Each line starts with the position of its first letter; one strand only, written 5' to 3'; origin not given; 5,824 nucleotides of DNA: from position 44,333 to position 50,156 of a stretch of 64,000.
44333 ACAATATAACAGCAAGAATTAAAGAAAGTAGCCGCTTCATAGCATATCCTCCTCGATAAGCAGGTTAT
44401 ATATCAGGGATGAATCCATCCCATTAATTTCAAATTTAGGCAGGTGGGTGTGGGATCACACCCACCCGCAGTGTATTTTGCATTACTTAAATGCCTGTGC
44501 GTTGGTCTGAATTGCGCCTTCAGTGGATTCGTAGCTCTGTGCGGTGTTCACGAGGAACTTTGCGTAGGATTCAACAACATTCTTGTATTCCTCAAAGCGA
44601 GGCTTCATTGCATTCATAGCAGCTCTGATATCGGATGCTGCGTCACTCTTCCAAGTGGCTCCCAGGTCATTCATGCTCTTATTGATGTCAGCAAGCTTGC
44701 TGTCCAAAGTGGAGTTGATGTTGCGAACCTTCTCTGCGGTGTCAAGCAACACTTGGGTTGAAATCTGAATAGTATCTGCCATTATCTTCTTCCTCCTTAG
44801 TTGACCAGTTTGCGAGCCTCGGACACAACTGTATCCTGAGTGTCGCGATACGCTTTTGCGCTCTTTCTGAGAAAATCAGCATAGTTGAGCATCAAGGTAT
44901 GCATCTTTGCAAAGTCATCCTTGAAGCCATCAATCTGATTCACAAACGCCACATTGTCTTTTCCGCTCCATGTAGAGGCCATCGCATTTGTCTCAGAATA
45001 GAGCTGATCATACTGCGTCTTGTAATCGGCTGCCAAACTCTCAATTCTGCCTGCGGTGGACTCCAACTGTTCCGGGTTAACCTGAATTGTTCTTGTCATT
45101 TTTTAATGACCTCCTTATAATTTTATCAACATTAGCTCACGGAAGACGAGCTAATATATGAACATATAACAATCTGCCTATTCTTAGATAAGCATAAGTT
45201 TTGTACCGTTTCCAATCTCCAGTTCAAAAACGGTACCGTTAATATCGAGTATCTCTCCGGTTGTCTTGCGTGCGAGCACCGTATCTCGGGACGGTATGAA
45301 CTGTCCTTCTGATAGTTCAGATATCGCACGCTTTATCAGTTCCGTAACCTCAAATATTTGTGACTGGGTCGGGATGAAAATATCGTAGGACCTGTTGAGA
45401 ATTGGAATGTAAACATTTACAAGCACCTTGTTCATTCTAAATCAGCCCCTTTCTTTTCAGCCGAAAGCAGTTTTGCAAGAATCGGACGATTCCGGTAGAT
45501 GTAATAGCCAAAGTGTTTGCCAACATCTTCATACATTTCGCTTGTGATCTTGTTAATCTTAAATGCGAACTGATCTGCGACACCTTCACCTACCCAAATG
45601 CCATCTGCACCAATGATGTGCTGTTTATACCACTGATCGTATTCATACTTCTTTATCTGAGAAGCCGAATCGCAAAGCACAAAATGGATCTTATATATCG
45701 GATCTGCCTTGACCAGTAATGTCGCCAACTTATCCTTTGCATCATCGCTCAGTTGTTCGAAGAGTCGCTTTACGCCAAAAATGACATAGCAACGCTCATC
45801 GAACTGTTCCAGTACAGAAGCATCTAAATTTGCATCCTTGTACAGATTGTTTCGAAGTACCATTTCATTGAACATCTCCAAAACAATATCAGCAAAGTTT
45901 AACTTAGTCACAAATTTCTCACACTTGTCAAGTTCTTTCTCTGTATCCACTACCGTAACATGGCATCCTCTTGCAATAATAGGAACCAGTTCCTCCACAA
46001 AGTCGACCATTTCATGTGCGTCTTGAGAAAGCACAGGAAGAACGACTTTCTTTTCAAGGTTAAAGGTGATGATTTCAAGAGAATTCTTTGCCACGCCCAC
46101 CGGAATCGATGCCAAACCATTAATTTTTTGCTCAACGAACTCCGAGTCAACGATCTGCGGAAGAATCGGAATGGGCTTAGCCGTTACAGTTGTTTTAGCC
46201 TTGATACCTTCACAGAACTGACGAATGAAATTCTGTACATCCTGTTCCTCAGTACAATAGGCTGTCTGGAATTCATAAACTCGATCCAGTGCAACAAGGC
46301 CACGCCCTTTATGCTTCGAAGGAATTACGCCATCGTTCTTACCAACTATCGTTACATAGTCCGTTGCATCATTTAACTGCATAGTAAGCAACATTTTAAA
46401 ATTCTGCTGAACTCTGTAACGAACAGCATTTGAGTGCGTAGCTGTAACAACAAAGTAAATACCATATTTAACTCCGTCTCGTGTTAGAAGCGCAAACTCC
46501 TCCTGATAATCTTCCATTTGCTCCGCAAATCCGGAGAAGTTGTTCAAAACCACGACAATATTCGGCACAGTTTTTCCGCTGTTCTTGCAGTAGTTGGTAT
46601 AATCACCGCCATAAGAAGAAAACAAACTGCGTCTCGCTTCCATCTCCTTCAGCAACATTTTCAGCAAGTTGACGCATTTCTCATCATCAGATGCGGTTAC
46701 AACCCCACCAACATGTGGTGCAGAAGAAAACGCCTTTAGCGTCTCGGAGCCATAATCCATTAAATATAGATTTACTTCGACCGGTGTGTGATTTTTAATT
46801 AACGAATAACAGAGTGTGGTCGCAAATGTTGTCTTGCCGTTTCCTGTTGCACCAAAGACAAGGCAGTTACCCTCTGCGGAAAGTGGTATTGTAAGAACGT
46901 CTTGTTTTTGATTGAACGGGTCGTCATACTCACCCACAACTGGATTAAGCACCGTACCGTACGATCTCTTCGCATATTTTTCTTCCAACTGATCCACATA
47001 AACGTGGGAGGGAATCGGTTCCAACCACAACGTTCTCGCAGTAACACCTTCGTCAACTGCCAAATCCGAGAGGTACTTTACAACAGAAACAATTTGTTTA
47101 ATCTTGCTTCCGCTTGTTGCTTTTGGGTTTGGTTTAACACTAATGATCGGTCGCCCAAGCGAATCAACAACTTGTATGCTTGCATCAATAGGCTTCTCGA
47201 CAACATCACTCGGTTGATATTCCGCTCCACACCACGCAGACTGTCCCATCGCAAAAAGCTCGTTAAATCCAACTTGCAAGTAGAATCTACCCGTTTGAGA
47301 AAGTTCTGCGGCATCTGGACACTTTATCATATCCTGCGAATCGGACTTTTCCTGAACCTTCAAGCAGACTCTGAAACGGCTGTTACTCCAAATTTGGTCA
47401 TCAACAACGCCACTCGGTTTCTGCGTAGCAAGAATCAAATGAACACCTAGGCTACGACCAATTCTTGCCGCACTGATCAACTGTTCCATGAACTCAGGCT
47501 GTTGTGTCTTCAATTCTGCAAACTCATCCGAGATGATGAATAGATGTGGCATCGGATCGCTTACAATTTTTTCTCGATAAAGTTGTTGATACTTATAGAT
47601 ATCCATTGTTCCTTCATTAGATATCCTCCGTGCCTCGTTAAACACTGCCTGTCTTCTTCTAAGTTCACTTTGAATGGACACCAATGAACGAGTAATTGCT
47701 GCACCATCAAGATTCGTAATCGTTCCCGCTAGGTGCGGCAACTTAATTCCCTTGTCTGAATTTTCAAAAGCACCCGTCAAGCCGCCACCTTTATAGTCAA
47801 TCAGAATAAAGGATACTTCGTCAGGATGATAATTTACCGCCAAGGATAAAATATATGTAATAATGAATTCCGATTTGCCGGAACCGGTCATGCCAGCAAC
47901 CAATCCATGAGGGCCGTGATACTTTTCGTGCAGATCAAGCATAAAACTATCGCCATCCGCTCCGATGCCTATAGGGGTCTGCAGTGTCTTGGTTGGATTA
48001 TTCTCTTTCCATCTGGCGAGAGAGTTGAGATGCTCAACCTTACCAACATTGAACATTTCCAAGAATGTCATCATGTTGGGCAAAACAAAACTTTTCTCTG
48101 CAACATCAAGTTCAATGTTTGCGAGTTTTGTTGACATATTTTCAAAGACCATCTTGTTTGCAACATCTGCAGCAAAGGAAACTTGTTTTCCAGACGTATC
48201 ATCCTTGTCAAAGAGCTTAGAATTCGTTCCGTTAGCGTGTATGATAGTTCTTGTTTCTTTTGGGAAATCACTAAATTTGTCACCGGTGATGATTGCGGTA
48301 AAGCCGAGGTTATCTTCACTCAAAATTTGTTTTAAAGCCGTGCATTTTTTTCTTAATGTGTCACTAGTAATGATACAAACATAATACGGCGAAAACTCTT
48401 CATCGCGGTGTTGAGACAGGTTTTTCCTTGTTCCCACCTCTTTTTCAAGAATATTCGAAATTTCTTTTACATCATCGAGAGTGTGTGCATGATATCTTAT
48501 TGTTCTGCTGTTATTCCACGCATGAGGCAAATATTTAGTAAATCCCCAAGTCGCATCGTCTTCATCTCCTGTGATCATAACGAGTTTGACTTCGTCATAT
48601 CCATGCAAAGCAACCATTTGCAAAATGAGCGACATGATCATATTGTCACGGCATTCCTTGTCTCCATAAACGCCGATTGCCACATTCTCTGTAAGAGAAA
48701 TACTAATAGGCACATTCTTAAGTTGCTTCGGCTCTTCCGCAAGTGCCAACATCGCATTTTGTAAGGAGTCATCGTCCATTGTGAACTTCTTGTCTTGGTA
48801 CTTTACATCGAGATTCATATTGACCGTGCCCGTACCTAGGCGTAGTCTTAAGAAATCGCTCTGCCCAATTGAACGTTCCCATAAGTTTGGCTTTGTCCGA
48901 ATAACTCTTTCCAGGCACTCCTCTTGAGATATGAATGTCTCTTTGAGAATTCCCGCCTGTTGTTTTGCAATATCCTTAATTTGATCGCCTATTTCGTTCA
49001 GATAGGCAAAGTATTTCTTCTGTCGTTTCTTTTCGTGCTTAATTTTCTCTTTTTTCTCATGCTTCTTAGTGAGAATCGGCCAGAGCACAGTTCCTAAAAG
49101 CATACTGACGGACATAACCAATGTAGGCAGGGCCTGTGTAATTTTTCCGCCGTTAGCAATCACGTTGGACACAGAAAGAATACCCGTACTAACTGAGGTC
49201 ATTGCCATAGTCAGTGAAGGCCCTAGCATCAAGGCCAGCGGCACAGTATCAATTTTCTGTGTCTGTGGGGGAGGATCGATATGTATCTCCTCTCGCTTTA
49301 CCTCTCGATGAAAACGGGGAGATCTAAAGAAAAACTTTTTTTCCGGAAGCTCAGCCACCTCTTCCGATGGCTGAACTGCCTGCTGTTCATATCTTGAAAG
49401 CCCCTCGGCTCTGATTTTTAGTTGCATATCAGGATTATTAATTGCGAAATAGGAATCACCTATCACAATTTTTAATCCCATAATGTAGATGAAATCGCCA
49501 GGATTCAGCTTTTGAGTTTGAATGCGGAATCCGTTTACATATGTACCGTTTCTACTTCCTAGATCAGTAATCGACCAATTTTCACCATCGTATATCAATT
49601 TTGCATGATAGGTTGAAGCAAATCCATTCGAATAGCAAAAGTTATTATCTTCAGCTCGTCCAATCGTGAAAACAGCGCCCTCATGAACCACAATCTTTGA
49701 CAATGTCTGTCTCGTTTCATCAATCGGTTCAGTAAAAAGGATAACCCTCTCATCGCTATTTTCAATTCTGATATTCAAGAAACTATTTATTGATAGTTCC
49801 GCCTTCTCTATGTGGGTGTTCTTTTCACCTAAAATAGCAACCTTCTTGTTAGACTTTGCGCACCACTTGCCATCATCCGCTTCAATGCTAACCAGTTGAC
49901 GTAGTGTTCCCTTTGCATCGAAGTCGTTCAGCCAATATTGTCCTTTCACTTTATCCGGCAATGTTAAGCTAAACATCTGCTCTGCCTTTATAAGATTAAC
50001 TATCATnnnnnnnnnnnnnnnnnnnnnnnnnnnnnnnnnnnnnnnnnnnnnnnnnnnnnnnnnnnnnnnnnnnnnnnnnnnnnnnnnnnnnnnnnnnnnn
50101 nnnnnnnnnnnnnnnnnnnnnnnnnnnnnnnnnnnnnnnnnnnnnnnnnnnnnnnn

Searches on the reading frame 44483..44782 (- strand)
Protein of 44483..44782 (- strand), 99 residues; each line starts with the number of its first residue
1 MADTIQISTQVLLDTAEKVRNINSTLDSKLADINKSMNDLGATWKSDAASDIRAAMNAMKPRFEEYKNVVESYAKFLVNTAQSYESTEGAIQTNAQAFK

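Call 65: search_protein_families(library=pfam, proteins=[window:44483-44782:-], max_evalue=0.01)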
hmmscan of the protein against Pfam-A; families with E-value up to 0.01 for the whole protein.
window:44483-44782:- (99 aa): 4 families
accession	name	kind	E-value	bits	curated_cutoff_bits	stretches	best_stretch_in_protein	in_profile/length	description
PF06013.18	WXG100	-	2.3e-14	53.9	27.3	1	5-88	2-85/86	Proteins of 100 residues with WXG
PF10824.14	T7SS_ESX_EspC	-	0.0011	19.7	23.5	1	1-90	1-93/100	Excreted virulence factor EspC, type VII ESX diderm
PF00823.25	PPE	-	0.0031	18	26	0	11-98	22-96/165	PPE family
PF17279.8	DUF5344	-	0.0061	17.5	27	0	24-86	9-72/87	Family of unknown function (DUF5344)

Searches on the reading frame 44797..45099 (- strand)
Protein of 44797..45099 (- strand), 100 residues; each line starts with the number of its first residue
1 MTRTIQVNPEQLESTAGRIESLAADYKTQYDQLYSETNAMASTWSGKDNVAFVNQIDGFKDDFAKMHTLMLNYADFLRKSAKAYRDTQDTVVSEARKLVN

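Call 65: search_protein_families(library=pfam, proteins=[window:44797-45099:-], max_evalue=0.01)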
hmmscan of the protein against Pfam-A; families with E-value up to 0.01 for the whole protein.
window:44797-45099:- (100 aa): 4 families
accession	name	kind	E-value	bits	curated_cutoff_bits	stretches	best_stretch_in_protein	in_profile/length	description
PF06013.18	WXG100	-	1.1e-16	61.2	27.3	1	5-87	2-84/86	Proteins of 100 residues with WXG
PF10824.14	T7SS_ESX_EspC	-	0.0007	20.4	23.5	1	1-90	1-93/100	Excreted virulence factor EspC, type VII ESX diderm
PF25547.1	WXG100_2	-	0.0015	19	27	1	8-94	27-115/150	WXG100 like domain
PF00823.25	PPE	-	0.0025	18.3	26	1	9-94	20-106/165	PPE family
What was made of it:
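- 44483..45435 (-): Two WXG100 genes (44483-44782 and 44797-45099) and a YukD-like ubiquitin-fold gene (45184-45435). call 65.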

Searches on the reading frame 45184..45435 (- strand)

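Call 65: search_protein_families(library=pfam, proteins=[window:45184-45435:-], max_evalue=0.01)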
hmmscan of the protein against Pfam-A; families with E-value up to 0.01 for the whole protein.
window:45184-45435:- (83 aa): 1 family
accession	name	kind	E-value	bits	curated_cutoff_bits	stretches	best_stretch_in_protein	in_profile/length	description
PF08817.16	YukD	-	0.00011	23.3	27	1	5-82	1-76/76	WXG100 protein secretion system (Wss), protein YukD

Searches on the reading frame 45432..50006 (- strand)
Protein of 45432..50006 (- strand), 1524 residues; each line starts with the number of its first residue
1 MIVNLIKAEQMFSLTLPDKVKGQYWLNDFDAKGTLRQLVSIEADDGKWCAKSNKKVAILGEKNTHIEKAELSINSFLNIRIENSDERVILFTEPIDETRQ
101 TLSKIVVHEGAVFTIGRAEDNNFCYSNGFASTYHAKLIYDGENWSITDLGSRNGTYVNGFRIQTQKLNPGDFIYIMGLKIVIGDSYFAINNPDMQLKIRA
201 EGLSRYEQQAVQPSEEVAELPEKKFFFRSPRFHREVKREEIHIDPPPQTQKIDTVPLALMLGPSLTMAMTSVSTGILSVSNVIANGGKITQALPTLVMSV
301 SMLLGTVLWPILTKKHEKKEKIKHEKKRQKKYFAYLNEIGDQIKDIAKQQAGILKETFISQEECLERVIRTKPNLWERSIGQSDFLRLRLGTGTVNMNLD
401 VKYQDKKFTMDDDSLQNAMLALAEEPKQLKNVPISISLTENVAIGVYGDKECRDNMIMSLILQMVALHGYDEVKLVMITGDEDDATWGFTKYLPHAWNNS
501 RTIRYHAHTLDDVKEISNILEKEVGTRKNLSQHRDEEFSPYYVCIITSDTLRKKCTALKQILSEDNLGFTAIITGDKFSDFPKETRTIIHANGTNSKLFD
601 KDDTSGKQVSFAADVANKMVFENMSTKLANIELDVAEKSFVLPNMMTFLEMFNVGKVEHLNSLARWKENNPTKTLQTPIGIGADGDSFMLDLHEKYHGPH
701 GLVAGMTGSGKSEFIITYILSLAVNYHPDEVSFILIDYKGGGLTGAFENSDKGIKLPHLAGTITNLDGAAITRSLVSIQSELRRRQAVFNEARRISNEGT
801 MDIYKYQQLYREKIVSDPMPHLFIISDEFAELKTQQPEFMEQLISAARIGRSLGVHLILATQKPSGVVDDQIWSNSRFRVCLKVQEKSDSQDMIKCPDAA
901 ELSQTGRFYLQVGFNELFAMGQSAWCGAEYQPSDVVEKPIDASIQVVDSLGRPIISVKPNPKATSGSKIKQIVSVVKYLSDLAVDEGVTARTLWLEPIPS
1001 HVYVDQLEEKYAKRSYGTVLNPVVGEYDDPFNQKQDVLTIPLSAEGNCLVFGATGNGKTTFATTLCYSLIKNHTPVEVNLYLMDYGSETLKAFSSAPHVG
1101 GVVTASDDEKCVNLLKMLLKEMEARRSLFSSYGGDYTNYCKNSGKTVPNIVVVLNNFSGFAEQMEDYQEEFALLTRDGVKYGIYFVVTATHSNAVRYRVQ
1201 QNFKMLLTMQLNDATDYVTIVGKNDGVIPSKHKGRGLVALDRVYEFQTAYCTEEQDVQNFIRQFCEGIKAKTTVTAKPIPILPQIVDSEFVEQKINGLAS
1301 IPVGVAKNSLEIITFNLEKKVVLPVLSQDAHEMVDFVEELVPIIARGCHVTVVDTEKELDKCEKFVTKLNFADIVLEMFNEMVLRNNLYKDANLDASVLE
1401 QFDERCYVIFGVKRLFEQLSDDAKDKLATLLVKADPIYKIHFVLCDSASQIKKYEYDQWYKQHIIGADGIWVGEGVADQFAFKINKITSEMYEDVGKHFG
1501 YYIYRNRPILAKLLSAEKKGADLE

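Call 5: search_protein_families(library=pfam, proteins=[window:45432-50006:-], max_evalue=0.001)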
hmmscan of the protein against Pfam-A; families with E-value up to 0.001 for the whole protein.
window:45432-50006:- (1524 aa): 6 families
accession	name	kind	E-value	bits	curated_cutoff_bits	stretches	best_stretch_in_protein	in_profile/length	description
PF01580.24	FtsK_SpoIIIE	-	3.7e-53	180.7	24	2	669-865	10-220/221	FtsK/SpoIIIE family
PF00498.31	FHA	-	6.6e-16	58.9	20.7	1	114-175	2-66/67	FHA domain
PF16697.10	Yop-YscD_cpl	-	2e-07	31.6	33.2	1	110-174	16-82/94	Inner membrane component of T3SS, cytoplasmic domain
PF01935.23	DUF87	-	5.3e-05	23.8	23.2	0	1048-1075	26-54/220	Helicase HerA, central domain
PF13401.12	AAA_22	-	7.9e-05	23.4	27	0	698-803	5-104/130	AAA domain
PF13555.12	AAA_29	-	0.00054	20.1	27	0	1039-1061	16-38/61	P-loop containing region of AAA domain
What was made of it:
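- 45432..50006 (-): EssC/TseC-type ATPase, 1524 aa, with an N-terminal FHA domain. call 5: FtsK_SpoIIIE 3.7e-53, FHA 6.6e-16.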
